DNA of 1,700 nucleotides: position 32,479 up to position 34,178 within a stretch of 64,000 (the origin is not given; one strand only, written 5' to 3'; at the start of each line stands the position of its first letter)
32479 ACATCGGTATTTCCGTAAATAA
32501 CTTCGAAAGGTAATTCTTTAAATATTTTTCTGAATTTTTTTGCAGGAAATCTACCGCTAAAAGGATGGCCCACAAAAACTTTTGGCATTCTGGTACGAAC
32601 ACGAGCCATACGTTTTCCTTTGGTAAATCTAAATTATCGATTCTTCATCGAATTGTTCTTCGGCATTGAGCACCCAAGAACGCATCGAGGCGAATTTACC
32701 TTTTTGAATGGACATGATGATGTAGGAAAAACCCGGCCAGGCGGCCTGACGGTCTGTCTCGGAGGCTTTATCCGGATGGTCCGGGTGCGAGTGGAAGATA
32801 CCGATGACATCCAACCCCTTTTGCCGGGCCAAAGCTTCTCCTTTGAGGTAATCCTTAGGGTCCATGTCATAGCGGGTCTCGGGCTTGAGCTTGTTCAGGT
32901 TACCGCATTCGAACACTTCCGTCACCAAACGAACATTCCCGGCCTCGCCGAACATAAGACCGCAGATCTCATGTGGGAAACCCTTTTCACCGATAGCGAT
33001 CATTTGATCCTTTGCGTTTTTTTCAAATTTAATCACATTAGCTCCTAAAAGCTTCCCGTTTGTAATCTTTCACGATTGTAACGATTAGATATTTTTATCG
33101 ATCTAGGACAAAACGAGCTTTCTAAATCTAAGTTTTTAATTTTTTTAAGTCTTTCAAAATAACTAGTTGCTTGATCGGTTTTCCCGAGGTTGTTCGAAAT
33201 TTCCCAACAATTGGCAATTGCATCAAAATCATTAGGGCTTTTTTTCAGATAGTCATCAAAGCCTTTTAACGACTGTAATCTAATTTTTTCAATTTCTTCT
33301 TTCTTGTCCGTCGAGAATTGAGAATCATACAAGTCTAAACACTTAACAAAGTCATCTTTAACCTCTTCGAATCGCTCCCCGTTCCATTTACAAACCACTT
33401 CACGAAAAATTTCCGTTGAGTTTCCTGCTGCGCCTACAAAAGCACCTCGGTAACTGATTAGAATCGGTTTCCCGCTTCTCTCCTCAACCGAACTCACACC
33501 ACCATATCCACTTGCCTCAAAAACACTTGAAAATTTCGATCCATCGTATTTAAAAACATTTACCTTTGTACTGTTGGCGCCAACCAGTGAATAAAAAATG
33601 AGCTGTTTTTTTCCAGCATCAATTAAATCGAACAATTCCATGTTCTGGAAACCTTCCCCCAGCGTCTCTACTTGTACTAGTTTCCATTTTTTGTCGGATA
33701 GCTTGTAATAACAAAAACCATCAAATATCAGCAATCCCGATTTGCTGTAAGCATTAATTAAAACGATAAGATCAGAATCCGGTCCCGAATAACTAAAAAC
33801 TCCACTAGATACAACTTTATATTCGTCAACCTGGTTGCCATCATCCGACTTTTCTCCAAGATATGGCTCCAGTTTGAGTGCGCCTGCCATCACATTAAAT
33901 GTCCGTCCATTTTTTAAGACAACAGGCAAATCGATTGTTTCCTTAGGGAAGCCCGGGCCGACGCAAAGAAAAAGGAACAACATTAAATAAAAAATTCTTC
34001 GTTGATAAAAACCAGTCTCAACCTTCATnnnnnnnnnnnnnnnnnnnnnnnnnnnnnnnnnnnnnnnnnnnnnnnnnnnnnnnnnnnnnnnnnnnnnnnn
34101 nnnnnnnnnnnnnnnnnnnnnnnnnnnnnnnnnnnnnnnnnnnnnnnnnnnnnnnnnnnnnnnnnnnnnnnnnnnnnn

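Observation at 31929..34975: CysM-family synthase + AT-rich lipoprotein + Mec+-like JAMM + AT-rich TIR/NDT-like protein: a sulfur-carrier-type module with no carrier and two foreign-looking insertions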

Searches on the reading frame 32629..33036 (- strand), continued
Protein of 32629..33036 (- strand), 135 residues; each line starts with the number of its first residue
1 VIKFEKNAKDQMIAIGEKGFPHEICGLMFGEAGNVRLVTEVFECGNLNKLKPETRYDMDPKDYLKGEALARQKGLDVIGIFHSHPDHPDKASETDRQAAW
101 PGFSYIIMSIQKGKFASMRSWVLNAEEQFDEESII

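Call 20: find_encoding_contigs(protein=P0005, flank=8000, max_places=2)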
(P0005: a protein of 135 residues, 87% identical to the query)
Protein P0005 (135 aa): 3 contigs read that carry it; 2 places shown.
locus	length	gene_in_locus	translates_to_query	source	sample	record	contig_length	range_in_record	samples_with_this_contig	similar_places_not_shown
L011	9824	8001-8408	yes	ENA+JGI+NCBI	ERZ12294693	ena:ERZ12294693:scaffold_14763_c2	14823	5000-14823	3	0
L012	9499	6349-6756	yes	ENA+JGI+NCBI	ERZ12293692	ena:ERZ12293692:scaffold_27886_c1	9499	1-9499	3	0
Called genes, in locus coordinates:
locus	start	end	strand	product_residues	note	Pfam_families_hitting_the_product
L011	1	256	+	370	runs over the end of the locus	PF02481:DNA_processg_A, PF17782:WHD_DprA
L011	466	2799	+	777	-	PF01751:Toprim, PF01131:Topoisom_bac, PF01396:Zn_ribbon_Top1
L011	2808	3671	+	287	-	PF00696:AA_kinase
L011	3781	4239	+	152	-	PF22811:Zn_ribbon_NrdR, PF03477:ATP-cone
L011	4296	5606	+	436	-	PF06245:DUF1015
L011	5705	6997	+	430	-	PF03952:Enolase_N, PF00113:Enolase_C, PF07476:MAAL_C (weak)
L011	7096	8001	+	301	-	PF00291:PALP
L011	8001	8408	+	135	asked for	PF14464:Prok-JAB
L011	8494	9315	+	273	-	PF00892:EamA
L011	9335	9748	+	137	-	PF01894:YjbQ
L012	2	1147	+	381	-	?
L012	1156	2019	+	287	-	PF00696:AA_kinase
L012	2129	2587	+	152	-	PF22811:Zn_ribbon_NrdR, PF03477:ATP-cone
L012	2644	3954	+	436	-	PF06245:DUF1015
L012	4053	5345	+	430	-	PF03952:Enolase_N, PF00113:Enolase_C, PF07476:MAAL_C (weak)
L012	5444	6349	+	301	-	PF00291:PALP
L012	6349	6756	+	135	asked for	PF14464:Prok-JAB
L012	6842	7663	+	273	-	PF00892:EamA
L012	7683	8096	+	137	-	PF01894:YjbQ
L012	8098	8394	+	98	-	-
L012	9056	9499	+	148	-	?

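Call 51: find_encoding_contigs(protein=P0092, flank=5000, max_places=2)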
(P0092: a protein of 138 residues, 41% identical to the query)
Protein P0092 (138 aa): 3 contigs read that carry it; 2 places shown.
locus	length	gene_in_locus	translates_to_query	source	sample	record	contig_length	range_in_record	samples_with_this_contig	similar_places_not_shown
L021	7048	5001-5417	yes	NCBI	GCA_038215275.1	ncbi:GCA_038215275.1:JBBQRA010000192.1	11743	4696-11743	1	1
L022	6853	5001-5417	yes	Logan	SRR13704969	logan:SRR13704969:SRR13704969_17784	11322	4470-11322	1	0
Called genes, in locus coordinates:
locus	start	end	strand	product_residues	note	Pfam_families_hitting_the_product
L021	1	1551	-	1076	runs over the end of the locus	PF13620:CarboxypepD_reg, PF13715:CarbopepD_reg_2 (weak), PF07715:Plug (weak), PF25183:OMP_b-brl_4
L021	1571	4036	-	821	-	PF25174:Beta-prop_THOC3 (faint), PF10282:Lactonase (faint), PF23381:Beta-prop_IFT122_1st (faint), PF04185:Phosphoesterase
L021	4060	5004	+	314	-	PF00291:PALP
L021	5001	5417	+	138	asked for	PF01398:JAB, PF14464:Prok-JAB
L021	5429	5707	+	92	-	PF02597:ThiS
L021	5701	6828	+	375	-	PF00899:ThiF, PF00581:Rhodanese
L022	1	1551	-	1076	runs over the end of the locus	PF13620:CarboxypepD_reg, PF13715:CarbopepD_reg_2 (weak), PF07715:Plug (weak), PF25183:OMP_b-brl_4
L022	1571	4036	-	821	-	PF25174:Beta-prop_THOC3 (faint), PF23381:Beta-prop_IFT122_1st (faint), PF10282:Lactonase (faint), PF04185:Phosphoesterase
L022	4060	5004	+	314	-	PF00291:PALP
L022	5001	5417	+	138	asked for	PF01398:JAB, PF14464:Prok-JAB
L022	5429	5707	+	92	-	PF02597:ThiS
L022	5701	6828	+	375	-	PF00899:ThiF, PF00581:Rhodanese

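Call 66: find_encoding_contigs(protein=P0222, flank=9000, max_places=3)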
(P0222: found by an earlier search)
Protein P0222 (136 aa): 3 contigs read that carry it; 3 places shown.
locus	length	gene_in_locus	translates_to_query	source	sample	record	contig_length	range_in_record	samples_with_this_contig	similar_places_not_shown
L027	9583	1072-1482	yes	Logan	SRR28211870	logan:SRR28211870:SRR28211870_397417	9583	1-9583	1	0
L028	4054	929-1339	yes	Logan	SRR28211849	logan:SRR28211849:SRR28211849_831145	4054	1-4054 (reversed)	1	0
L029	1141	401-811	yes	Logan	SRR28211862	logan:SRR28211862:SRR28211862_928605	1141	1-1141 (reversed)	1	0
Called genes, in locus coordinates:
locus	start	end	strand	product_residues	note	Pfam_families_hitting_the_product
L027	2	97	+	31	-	?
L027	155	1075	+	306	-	PF00291:PALP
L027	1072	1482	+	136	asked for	PF14464:Prok-JAB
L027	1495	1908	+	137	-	PF01894:YjbQ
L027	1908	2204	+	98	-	-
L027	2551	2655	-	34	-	-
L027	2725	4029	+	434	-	-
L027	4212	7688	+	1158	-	PF13426:PAS_9, PF13426:PAS_9 (weak), PF13426:PAS_9, PF08447:PAS_3, PF13426:PAS_9, PF13426:PAS_9, PF00512:HisKA, PF02518:HATPase_c, +7 more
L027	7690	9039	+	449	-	PF00072:Response_reg, PF00158:Sigma54_activat, PF14532:Sigma54_activ_2, PF07728:AAA_5 (weak), PF25601:AAA_lid_14, PF02954:HTH_8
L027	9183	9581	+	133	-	?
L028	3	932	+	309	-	?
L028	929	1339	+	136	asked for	PF14464:Prok-JAB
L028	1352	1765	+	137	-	PF01894:YjbQ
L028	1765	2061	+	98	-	-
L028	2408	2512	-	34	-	-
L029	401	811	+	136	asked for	PF14464:Prok-JAB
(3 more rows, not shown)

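Call 75: find_related_loci(query=A3, collection=metagenome_contigs, flank=4000)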
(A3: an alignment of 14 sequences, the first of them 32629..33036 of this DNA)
Query A3 (135 aa) in metagenome_contigs; peptide patterns used: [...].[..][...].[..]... (x = any residue, [..] = any of these).
600 stretches matched a pattern (row limit reached: there are more); 566 encode a relative of the query (tblastn E <= 1e-3); the best 80 are kept; 80 distinct loci.
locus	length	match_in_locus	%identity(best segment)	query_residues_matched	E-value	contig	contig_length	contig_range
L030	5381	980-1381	87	1-134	2e-81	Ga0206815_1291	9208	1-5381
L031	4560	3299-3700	83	1-134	2e-77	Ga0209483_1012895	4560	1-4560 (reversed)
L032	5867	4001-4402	79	1-134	8e-77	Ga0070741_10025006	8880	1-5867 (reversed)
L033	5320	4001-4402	77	1-134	6e-74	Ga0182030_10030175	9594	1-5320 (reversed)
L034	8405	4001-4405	73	1-134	4e-69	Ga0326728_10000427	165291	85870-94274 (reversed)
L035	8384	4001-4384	47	1-134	2e-40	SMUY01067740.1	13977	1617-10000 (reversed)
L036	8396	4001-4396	47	1-134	3e-40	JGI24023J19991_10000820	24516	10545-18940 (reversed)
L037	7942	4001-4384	47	1-130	3e-40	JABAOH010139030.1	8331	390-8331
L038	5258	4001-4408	46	1-135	1e-39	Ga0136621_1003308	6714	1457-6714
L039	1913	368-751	46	1-134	5e-40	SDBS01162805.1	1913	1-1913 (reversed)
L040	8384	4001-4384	47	1-130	3e-39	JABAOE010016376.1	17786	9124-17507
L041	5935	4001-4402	46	1-134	5e-39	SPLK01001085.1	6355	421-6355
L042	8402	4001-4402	47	1-134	1e-38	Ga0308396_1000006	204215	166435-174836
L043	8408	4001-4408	46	1-135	4e-38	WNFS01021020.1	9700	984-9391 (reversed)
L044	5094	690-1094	43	1-135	1e-37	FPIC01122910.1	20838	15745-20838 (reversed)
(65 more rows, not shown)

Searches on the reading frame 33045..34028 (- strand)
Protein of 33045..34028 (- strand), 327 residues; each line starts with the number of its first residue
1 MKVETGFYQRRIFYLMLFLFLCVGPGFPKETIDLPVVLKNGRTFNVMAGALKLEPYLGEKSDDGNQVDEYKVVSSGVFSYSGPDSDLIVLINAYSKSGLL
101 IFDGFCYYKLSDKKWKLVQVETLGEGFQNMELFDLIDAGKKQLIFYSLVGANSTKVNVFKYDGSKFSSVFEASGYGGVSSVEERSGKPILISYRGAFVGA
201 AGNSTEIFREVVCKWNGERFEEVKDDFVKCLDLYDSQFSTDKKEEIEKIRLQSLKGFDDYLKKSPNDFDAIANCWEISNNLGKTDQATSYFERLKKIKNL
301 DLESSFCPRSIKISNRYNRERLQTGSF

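Call 3: search_protein_families(library=pfam, proteins=[window:33045-34028:-], max_evalue=0.1)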
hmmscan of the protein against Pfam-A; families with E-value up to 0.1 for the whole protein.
window:33045-34028:- (327 aa): 1 family
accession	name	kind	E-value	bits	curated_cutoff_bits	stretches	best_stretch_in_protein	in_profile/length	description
PF25064.1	ARM_TT21_5th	-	0.019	15.7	27.8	1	253-299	20-66/117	TT21 fifth ARM repeats domain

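Call 4: search_protein_families(library=ncbifam, proteins=[window:33045-34028:-], max_evalue=0.1)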
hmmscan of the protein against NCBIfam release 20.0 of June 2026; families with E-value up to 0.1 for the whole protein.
window:33045-34028:- (327 aa): 1 family
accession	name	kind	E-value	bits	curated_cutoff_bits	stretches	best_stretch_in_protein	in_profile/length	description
NF041502.1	integrase_1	equivalog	0.075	11.7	350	1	108-232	4-118/484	site-specific integrase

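Call 16: search_protein_families(library=padloc, proteins=[window:33045-34028:-], max_evalue=1)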
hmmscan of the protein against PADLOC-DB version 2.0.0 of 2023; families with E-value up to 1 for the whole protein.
window:33045-34028:- (327 aa): 0 families

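Call 17: search_protein_families(library=phrogs, proteins=[window:33045-34028:-], max_evalue=1)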
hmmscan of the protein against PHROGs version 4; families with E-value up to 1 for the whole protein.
window:33045-34028:- (327 aa): 1 family
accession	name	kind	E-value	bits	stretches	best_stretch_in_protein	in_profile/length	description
phrog_676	-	unknown function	0.56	11.4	0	211-223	5-17/55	-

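Call 21: find_homologous_proteins(query=window:33045-34028:-, max_evalue=0.001)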
Query window:33045-34028:- (327 aa): 1 proteins with E <= 0.001 among 1810 candidates.
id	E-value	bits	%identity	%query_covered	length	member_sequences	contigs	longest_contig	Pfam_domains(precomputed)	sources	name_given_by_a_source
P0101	9.5e-216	733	100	100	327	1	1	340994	-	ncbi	-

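Call 39: search_protein_representatives(protein=window:33045-34028:-)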
Query: 327 residues. Proteins with E-value up to 0.001 (for the whole library): 10; up to 1e-10: 6; up to 1e-30: 1. The best 10 are listed.
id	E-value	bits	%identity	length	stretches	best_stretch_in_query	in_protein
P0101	3.0e-216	733.2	100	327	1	1-327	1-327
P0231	1.5e-26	109.9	32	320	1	98-313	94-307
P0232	6.6e-25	104.5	31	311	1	59-297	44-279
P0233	1.0e-20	90.7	33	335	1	4-308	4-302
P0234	8.3e-14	68.0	26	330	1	83-307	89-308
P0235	4.9e-12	62.2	27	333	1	105-320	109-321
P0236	6.8e-09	51.9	29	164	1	165-309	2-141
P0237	8.0e-05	38.5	25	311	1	78-306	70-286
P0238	2.2e-04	37.0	26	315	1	53-304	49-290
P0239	7.5e-04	35.3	25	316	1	108-307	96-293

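Call 41: find_encoding_contigs(protein=P0231, flank=6000, max_places=3)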
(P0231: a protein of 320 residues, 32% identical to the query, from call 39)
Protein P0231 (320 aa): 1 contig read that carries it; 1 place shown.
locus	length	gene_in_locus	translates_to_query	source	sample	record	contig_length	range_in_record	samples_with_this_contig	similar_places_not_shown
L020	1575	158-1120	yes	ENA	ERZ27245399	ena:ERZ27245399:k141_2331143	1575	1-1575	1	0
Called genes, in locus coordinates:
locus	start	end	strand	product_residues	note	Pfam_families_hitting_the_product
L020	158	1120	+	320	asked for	-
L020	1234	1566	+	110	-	PF12840:HTH_20, PF01022:HTH_5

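Call 43: predict_structure(protein=window:33045-34028:-)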
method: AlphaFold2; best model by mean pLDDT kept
length: 327 residues; sequences in the alignment: 1
mean_pLDDT: 45.3   pTM: 0.31
mean pLDDT of the five models: 45.3, 42.0, 37.5, 36.2, 31.5
residues with pLDDT >= 90: 0; 70-90: 37; 50-70: 30; < 50: 260
segments of 3 or more residues with pLDDT < 50: 1-77, 79-87, 93-104, 108-233, 235-239, 300-327
pLDDT, mean of each block of 10 residues (from residue 1): 33 43 38 37 35 38 44 44 46 46 48 44 35 37 39 41 44 39 43 34 33 36 45 46 58 71 76 71 79 69 32 34 33
secondary structure, 60 per line:
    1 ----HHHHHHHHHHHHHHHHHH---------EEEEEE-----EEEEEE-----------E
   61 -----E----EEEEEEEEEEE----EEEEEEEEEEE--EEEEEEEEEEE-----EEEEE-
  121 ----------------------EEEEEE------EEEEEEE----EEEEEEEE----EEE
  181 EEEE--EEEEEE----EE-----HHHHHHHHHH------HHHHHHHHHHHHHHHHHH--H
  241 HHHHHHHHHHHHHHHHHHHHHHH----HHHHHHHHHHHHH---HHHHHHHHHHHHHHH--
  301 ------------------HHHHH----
elements in order: H5-22 E32-37 E43-48 E71-81 E86-96 E99-109 E115-119 E143-148 E155-161 E166-173 E178-184 E187-192 H204-213 H220-237 H240-263 H268-280 H284-298 H319-323

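Call 69: search_protein_families(library=pfam, alignment_id=A2, max_evalue=0.05)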
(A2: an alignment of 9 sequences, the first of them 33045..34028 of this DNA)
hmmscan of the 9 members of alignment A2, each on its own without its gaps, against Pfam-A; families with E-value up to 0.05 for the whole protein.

A. member 1, window:33045-34028:- (327 aa): 1 family
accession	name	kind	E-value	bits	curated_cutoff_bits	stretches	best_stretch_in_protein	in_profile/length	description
PF25064.1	ARM_TT21_5th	-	0.019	15.7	27.8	1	253-299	20-66/117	TT21 fifth ARM repeats domain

B. families by the number of members that match (of 9 scanned): 4 families
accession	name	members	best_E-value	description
PF16743.10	PliI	1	0.0047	Periplasmic lysozyme inhibitor of I-type lysozyme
PF25064.1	ARM_TT21_5th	1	0.019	TT21 fifth ARM repeats domain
PF14671.11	DSPn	1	0.026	Dual specificity protein phosphatase, N-terminal half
PF22173.2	APH-like_N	1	0.032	Acylamino-acid-releasing enzyme-like, N-terminal domain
